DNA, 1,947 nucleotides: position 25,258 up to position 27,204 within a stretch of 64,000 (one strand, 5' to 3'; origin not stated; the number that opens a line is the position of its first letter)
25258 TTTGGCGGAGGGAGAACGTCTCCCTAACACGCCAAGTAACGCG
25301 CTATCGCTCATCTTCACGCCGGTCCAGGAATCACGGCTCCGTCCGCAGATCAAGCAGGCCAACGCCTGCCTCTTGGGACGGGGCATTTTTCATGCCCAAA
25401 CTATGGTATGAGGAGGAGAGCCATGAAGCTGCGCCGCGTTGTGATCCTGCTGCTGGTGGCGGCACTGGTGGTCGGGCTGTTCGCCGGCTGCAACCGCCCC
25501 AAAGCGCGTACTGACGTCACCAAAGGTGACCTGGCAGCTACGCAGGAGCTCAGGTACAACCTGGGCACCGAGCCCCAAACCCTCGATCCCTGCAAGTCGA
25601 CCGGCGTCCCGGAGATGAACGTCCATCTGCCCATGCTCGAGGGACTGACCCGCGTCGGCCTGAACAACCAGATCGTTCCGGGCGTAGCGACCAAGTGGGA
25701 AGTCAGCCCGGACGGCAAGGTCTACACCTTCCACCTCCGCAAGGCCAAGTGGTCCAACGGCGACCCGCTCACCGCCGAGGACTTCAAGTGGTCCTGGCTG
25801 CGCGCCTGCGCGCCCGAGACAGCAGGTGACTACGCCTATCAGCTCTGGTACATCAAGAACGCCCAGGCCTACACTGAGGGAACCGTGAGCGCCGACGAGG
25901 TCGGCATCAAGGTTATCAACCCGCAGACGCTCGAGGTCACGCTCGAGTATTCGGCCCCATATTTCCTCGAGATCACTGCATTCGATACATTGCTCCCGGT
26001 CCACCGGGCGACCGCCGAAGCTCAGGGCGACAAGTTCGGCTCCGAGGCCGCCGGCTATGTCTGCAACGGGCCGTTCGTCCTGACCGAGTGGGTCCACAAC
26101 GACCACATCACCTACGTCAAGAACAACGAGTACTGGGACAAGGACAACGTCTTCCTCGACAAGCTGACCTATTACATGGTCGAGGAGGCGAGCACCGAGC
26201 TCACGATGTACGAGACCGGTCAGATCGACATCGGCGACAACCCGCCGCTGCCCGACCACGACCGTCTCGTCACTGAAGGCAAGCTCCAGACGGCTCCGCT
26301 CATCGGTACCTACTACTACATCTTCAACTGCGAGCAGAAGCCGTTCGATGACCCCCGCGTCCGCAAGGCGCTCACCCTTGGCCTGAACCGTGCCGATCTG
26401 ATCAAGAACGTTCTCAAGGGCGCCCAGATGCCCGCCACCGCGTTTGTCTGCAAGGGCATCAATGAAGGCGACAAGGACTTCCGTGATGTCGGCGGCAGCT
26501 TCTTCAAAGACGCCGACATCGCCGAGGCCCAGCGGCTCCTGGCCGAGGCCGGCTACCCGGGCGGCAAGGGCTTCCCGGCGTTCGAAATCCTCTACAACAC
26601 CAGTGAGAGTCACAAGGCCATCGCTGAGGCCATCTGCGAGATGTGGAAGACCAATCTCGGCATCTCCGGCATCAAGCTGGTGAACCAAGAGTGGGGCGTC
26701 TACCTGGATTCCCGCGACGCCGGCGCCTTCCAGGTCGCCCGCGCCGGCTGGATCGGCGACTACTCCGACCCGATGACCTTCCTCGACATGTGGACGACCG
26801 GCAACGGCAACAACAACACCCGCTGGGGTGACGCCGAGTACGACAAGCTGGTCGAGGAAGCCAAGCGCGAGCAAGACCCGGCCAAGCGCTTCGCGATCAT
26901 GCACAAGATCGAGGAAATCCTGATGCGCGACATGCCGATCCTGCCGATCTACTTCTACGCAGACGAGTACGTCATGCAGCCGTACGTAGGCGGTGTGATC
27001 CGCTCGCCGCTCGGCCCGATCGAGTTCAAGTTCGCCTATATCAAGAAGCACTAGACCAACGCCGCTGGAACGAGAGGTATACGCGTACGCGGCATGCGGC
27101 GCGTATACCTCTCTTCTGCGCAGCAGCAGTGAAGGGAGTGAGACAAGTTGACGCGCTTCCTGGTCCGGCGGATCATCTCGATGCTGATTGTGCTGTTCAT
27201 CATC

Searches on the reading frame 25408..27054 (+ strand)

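Call 80: search_protein_families(library=pfam, proteins=[window:25408-27054:+], max_evalue=0.0001)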
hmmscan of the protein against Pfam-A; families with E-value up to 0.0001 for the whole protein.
window:25408-27054:+ (548 aa): 1 family
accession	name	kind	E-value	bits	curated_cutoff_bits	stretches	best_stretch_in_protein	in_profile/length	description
PF00496.27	SBP_bac_5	-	3.5e-94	316.4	32.4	1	88-470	1-368/368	Bacterial extracellular solute-binding proteins, family 5 Middle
